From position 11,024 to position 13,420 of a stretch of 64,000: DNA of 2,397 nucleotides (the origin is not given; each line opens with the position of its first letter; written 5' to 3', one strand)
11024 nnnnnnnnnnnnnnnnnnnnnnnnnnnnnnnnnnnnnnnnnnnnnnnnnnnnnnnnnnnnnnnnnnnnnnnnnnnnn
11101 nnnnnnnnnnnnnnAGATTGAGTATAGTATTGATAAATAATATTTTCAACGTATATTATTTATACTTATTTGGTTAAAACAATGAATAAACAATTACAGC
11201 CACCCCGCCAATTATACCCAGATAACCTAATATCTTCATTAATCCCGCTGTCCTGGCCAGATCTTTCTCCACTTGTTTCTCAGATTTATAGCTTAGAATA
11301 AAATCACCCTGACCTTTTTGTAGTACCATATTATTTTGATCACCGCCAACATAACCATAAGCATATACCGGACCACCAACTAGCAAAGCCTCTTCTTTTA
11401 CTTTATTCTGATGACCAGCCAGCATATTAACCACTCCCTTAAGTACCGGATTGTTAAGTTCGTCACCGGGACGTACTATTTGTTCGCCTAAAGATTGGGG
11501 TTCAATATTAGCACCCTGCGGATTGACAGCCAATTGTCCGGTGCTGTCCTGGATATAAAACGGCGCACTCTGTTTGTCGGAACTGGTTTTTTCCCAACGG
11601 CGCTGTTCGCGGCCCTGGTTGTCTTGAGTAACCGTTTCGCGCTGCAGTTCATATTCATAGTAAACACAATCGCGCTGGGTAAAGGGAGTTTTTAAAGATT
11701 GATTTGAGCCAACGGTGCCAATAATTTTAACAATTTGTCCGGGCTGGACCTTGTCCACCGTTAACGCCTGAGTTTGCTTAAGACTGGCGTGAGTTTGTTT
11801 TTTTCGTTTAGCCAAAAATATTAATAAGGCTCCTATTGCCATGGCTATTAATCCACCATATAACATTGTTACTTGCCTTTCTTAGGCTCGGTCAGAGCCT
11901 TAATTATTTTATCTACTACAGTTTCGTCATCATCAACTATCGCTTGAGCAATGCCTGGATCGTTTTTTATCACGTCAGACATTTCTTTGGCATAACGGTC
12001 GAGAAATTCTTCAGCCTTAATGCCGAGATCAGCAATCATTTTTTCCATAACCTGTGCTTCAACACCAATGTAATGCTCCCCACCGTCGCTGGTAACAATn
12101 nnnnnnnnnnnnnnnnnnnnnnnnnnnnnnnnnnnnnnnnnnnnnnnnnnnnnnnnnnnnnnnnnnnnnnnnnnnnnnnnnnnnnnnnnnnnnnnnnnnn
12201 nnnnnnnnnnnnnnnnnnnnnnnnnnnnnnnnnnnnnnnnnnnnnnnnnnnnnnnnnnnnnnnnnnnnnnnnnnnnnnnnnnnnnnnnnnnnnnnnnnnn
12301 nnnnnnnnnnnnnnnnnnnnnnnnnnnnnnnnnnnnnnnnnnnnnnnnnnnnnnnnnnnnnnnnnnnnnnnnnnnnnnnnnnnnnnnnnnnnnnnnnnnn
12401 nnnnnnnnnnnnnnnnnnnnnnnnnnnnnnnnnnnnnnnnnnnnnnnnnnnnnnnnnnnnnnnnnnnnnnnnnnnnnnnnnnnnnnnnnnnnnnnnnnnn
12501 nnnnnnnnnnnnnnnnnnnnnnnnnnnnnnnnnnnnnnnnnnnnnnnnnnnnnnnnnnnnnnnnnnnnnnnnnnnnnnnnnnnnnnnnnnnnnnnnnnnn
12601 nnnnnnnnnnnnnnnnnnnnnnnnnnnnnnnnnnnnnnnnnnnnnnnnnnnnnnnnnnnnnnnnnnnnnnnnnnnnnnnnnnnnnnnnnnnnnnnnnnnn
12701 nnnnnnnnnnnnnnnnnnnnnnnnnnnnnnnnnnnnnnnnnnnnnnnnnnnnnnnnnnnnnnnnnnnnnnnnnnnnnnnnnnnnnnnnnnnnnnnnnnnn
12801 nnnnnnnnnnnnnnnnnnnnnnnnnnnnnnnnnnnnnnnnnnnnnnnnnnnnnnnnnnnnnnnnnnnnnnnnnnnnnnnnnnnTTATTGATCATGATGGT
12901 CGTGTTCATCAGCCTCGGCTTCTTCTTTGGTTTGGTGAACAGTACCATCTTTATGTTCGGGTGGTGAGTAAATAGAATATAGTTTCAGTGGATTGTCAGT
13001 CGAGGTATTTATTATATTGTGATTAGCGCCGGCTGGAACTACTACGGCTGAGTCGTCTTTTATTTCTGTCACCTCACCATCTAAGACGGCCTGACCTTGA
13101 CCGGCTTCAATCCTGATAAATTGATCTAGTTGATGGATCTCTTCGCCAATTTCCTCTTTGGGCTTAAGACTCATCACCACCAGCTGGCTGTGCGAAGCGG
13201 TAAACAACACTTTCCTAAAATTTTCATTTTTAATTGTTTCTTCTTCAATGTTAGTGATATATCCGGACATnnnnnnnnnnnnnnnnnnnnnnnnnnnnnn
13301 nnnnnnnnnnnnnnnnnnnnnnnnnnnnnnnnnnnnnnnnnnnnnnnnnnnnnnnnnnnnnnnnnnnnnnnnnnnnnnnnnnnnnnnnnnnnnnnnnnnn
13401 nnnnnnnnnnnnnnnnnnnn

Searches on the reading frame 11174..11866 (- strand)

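Call 7: search_protein_families(library=pfam, proteins=[window:11174-11866:-], max_evalue=0.01)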
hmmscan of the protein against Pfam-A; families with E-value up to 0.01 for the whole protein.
window:11174-11866:- (230 aa): 2 families
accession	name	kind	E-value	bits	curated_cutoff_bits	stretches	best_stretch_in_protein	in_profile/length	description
PF12483.13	GIDE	-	1e-16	61.3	23.6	1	81-222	8-158/160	E3 Ubiquitin ligase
PF07159.17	CYRIA-B_Rac1-bd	-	0.01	15.5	23.1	0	8-92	83-161/301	CYRIA/CYRIB Rac1 binding domain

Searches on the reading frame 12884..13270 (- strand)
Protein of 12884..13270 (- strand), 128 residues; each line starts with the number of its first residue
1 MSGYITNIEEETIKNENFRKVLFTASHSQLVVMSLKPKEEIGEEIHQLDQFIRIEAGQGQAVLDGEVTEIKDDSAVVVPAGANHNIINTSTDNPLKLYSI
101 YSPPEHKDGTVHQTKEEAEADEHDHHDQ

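Call 7: search_protein_families(library=pfam, proteins=[window:12884-13270:-], max_evalue=0.01)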
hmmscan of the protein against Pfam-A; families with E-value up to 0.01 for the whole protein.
window:12884-13270:- (128 aa): 2 families
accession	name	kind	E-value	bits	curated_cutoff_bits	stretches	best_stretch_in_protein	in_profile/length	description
PF07883.17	Cupin_2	-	2.2e-13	50.1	27.2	1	32-101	2-70/70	Cupin domain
PF02311.25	AraC_binding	-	0.00022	21.4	21.1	1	42-112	17-86/135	AraC-like ligand binding domain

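Call 64: search_protein_families(library=ncbifam, proteins=[window:12884-13270:-], max_evalue=0.001)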
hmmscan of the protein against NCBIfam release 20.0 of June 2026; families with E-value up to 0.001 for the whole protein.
window:12884-13270:- (128 aa): 0 families
